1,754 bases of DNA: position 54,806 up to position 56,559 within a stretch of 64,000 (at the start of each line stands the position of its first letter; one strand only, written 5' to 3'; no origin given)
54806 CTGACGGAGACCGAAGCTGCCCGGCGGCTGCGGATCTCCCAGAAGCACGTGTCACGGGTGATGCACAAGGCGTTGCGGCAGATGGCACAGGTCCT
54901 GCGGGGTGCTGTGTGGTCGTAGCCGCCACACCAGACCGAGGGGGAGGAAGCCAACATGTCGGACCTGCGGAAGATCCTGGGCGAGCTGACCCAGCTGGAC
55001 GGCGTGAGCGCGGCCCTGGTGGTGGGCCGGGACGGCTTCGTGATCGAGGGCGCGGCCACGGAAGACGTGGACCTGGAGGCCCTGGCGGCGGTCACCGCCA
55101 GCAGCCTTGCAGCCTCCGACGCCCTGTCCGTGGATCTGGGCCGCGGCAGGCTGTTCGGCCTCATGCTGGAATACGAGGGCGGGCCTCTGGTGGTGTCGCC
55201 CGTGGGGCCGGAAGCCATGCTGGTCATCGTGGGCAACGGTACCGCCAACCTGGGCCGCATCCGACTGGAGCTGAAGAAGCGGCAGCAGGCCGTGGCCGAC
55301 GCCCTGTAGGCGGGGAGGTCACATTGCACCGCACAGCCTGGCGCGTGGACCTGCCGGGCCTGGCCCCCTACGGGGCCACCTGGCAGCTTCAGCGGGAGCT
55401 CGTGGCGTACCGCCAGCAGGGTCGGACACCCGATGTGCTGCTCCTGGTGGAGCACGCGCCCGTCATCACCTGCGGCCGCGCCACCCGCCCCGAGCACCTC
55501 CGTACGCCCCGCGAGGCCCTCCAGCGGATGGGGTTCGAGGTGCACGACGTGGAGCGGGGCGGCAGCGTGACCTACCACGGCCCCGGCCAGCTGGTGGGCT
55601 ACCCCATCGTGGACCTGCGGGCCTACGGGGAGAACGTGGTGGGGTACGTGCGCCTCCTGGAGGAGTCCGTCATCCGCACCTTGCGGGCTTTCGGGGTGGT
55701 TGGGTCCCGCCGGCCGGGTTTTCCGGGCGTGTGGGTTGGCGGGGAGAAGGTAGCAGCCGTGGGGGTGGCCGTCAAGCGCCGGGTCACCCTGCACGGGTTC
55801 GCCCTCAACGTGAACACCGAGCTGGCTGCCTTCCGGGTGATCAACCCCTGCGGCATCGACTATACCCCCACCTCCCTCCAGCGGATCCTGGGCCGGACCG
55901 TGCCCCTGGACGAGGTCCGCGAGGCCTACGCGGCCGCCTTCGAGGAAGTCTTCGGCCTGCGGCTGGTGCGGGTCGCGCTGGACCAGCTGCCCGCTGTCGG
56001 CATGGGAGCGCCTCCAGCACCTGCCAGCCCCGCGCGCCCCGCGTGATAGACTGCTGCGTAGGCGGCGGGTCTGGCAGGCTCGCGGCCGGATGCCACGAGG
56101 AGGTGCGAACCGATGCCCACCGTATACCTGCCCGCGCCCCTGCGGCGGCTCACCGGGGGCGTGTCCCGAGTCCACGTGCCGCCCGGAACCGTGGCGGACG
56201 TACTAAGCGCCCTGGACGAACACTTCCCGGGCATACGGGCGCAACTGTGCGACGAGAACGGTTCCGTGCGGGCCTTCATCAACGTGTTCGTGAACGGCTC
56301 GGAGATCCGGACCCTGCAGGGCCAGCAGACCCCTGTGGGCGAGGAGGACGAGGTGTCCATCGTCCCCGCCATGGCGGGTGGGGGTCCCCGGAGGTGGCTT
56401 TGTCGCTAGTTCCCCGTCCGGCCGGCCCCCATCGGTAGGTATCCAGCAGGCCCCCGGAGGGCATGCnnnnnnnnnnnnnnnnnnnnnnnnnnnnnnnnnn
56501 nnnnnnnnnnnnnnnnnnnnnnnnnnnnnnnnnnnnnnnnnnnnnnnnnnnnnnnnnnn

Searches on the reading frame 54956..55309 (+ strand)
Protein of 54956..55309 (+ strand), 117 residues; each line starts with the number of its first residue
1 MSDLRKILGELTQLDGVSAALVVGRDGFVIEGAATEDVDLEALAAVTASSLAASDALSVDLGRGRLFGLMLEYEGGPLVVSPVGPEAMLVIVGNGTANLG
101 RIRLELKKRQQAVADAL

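Call 3: search_protein_families(library=pfam, proteins=[window:54956-55309:+], max_evalue=0.01)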
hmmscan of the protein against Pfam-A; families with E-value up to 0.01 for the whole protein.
window:54956-55309:+ (117 aa): 2 families
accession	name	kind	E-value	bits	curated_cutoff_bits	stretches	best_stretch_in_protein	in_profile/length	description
PF03259.23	Robl_LC7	-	5.6e-17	61.7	23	1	7-92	5-90/91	Roadblock/LC7 domain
PF08923.16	MAPKK1_Int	-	0.0013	19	25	1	10-102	10-101/119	Mitogen-activated protein kinase kinase 1 interacting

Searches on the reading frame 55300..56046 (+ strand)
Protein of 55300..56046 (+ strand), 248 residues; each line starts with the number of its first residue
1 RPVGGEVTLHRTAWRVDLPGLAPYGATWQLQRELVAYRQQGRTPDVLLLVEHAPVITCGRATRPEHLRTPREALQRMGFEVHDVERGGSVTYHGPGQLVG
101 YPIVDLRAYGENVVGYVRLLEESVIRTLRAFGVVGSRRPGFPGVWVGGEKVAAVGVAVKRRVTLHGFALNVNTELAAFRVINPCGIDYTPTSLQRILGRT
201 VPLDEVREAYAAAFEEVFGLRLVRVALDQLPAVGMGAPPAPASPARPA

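Call 3: search_protein_families(library=pfam, proteins=[window:55300-56046:+], max_evalue=0.01)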
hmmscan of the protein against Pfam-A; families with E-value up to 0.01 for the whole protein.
window:55300-56046:+ (248 aa): 1 family
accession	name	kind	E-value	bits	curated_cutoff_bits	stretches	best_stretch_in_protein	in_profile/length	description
PF21948.1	LplA-B_cat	-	3.3e-48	164.7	27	1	24-215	2-200/200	Lipoyl protein ligase A/B catalytic domain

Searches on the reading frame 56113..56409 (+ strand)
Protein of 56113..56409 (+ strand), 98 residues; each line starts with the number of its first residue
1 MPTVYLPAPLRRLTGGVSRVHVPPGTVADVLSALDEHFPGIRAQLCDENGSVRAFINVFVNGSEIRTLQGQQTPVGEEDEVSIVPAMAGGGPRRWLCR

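Call 3: search_protein_families(library=pfam, proteins=[window:56113-56409:+], max_evalue=0.01)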
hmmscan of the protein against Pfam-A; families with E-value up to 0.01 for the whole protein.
window:56113-56409:+ (98 aa): 2 families
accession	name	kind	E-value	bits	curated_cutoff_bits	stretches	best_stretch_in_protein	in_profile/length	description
PF02597.26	ThiS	-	7.8e-14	52.4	22.5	1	4-90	1-76/76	ThiS family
PF03990.20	DUF348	-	0.0044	17.1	24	0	16-34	8-26/41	G5-linked-Ubiquitin-like domain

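Call 4: search_protein_families(library=ncbifam, proteins=[window:56113-56409:+], max_evalue=0.01)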
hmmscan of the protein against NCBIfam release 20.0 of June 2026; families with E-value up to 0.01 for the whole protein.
window:56113-56409:+ (98 aa): 3 families
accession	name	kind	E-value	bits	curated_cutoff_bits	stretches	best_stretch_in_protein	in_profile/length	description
NF041918.1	SAMP1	equivalog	2.5e-17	63.2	60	1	7-90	6-91/91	ubiquitin-like small modifier protein 1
TIGR01687.1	moaD_arch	subfamily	2.4e-09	37.5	49.5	1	20-90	20-88/88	MoaD family protein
NF053661.1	Urm1_like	equivalog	1.5e-06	28.3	70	1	4-90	2-79/79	Urm1-like protein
